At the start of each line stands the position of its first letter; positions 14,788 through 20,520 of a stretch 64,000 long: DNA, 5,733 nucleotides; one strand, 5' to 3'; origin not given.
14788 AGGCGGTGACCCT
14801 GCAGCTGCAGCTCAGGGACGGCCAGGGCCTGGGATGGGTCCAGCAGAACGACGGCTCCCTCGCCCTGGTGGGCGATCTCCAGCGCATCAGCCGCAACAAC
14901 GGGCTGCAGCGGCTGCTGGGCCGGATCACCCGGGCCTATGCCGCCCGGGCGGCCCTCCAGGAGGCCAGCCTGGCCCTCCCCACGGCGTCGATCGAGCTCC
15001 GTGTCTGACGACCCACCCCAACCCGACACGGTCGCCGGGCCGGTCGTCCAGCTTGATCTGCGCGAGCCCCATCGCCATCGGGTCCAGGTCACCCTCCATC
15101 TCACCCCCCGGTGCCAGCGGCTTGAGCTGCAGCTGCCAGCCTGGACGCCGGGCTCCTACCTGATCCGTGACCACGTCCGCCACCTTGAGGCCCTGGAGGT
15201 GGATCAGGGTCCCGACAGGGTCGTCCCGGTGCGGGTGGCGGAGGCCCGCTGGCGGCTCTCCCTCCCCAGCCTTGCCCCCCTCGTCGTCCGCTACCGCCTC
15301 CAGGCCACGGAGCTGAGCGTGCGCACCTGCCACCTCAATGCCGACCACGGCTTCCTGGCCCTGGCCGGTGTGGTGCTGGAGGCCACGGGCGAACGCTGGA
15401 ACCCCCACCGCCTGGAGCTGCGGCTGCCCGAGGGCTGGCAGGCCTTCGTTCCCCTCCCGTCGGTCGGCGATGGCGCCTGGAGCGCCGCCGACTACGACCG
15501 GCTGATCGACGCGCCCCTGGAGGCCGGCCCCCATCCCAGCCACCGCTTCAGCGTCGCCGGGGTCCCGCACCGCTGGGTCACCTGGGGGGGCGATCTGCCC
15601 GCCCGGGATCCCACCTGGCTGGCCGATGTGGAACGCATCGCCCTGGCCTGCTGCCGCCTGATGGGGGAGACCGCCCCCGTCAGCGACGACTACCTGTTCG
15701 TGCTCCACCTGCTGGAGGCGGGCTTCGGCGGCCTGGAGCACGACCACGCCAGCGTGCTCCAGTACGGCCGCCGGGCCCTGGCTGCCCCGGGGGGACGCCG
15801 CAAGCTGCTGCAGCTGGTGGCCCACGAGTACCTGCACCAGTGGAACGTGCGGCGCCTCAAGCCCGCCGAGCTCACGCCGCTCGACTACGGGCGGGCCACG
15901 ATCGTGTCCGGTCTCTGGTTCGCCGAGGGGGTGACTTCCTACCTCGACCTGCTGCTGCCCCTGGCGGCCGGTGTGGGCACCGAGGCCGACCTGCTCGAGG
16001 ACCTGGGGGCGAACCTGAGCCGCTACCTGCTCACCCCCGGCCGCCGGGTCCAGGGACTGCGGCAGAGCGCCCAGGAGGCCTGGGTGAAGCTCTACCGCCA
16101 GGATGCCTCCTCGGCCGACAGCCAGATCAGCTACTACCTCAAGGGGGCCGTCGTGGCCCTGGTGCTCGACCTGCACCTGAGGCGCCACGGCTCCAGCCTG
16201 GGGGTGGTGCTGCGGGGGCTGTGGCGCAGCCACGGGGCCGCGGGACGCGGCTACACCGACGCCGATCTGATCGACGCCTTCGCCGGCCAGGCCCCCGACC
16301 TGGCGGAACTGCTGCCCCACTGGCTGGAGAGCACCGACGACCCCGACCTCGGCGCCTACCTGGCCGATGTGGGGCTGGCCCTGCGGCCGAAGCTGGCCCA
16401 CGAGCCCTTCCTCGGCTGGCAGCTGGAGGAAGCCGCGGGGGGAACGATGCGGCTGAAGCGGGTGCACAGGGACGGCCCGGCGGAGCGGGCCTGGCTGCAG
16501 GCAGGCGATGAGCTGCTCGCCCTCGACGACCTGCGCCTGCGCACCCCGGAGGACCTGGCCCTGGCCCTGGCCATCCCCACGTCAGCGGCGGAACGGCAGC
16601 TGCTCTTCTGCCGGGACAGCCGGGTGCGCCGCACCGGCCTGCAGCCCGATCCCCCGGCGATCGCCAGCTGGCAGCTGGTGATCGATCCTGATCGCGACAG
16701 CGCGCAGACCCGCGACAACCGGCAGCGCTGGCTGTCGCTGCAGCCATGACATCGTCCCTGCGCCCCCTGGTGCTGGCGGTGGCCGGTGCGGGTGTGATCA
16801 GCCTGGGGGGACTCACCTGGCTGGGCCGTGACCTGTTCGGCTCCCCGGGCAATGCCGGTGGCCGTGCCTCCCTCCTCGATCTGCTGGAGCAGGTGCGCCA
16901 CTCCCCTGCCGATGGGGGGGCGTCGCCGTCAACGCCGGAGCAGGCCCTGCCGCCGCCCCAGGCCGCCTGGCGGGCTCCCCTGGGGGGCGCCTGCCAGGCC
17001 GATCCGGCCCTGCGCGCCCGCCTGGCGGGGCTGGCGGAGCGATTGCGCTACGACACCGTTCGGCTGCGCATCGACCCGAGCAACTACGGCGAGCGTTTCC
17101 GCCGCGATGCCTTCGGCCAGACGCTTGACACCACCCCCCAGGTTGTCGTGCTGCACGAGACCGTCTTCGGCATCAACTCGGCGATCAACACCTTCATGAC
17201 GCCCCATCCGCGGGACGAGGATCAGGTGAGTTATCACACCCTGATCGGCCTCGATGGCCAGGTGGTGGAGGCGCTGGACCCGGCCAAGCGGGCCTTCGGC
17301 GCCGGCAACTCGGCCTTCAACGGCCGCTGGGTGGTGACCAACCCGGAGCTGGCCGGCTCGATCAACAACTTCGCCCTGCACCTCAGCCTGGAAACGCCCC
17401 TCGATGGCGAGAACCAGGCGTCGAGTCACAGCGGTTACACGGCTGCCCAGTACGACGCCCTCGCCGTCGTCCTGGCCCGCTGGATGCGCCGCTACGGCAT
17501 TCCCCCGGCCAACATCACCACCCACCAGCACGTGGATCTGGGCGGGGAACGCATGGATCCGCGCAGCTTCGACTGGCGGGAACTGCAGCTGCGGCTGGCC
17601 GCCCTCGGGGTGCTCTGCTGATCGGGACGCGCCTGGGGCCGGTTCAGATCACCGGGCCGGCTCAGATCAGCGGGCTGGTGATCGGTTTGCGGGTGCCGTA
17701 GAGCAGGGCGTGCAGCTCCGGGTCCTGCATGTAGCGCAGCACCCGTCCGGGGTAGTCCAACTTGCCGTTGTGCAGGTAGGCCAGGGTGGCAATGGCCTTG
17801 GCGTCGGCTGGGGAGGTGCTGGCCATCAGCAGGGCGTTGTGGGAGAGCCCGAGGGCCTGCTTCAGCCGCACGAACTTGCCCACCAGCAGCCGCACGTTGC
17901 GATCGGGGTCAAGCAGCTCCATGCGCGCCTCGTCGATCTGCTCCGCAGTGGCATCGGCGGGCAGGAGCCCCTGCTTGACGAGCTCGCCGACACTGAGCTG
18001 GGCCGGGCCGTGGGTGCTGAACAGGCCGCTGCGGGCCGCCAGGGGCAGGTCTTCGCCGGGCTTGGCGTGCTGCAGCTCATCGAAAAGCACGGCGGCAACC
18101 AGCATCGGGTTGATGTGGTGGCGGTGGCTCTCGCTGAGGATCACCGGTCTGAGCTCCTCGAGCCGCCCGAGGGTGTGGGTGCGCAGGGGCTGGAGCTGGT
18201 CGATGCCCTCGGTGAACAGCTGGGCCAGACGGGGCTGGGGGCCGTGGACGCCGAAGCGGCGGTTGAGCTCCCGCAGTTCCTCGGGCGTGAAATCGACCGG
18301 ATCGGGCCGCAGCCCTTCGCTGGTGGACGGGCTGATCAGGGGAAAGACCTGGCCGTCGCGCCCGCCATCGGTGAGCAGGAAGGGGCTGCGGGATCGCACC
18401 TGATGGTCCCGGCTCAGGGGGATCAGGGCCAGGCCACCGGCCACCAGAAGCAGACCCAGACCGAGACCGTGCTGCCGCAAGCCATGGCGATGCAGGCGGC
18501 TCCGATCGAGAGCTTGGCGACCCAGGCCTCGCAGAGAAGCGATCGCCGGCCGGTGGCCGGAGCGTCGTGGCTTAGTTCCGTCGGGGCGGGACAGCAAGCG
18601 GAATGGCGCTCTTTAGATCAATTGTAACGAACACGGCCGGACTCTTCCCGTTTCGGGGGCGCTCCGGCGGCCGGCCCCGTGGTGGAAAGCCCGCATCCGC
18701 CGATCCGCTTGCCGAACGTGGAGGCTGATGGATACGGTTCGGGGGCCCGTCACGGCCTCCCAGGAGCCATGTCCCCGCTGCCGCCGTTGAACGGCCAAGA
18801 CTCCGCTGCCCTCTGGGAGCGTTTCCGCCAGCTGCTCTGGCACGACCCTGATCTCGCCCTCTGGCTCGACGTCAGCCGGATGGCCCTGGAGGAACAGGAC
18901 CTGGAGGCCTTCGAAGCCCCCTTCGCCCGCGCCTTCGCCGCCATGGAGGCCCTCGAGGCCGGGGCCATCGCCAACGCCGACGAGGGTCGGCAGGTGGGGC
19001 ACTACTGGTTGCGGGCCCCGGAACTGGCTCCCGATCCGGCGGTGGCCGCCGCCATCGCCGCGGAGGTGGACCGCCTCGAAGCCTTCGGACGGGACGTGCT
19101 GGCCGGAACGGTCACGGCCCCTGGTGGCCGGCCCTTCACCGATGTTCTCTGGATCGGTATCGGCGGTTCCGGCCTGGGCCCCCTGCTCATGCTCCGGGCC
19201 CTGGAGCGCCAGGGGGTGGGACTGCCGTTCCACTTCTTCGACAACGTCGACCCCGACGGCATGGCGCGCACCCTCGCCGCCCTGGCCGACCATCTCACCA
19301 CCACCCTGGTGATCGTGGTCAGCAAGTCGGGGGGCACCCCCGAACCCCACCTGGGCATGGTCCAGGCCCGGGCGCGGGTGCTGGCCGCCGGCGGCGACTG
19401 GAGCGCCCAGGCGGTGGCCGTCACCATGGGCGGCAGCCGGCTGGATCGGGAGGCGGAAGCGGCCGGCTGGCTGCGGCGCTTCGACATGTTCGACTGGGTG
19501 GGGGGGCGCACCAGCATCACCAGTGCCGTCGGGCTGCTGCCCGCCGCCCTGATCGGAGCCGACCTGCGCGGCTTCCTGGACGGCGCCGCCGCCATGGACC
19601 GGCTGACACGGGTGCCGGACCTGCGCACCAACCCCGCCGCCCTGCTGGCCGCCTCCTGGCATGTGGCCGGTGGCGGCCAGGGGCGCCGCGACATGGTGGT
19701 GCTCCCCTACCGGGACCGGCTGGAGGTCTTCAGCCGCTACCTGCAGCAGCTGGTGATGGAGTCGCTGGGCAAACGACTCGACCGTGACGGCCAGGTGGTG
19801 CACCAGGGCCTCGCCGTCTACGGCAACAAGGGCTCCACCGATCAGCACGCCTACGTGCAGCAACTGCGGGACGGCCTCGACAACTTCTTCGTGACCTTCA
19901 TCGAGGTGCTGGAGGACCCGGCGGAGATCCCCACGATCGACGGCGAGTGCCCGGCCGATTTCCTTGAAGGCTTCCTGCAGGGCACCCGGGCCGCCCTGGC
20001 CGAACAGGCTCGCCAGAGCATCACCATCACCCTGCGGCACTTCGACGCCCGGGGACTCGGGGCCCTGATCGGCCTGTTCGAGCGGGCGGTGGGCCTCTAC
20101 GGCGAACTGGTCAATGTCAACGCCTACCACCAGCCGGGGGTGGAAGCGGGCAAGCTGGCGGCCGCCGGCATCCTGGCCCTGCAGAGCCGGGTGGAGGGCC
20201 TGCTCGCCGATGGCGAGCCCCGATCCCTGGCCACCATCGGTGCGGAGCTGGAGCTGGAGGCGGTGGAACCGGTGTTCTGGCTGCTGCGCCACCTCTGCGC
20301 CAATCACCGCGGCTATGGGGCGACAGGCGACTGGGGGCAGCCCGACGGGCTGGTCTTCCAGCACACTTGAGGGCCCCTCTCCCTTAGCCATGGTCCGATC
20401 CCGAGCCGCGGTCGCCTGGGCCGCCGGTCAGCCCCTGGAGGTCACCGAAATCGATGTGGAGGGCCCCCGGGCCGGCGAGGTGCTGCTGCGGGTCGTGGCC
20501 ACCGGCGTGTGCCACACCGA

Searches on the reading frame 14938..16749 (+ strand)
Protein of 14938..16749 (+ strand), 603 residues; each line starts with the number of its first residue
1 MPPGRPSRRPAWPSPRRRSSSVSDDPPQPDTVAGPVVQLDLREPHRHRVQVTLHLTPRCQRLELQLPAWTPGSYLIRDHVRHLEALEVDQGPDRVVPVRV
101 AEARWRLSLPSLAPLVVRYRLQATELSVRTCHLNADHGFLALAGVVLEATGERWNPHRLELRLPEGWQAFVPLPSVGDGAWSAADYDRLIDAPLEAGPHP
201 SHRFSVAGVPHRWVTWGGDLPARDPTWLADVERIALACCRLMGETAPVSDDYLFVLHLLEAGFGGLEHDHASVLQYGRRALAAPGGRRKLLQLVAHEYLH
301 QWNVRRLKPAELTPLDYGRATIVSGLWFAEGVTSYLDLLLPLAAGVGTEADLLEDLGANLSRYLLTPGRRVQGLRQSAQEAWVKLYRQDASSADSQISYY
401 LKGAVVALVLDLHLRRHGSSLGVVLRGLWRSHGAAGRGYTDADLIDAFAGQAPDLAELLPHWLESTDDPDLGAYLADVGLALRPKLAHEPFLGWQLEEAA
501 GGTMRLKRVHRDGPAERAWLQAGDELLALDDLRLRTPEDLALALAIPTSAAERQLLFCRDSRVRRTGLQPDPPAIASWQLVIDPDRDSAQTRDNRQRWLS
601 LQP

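Call 18: search_protein_families(library=pfam, proteins=[window:14938-16749:+], max_evalue=0.001)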
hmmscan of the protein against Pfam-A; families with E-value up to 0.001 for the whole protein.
window:14938-16749:+ (603 aa): 3 families
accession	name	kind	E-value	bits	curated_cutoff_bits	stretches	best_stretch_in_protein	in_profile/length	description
PF17899.6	Peptidase_M61_N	-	2.5e-41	141.9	23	1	38-197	3-167/168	Peptidase M61 N-terminal domain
PF05299.18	Peptidase_M61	-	1.5e-36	125.8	22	1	290-406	2-118/118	M61 glycyl aminopeptidase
PF17820.7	PDZ_6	-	3.5e-05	23.9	27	1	507-545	3-41/54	PDZ domain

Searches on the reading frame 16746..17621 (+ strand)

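Call 18: search_protein_families(library=pfam, proteins=[window:16746-17621:+], max_evalue=0.001)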
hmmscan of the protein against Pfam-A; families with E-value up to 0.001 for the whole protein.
window:16746-17621:+ (291 aa): 1 family
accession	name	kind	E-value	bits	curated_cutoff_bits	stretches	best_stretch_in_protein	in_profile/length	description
PF01510.30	Amidase_2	-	6.8e-20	72.2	26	1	129-272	3-129/131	N-acetylmuramoyl-L-alanine amidase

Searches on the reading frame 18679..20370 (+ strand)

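Call 70: search_protein_families(library=pfam, proteins=[window:18679-20370:+], max_evalue=0.00001)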
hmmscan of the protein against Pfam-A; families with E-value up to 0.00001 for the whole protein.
window:18679-20370:+ (563 aa): 1 family
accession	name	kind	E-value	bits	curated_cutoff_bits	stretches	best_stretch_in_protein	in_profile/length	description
PF00342.24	PGI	-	1.4e-53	182.7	22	1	86-411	25-356/486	Phosphoglucose isomerase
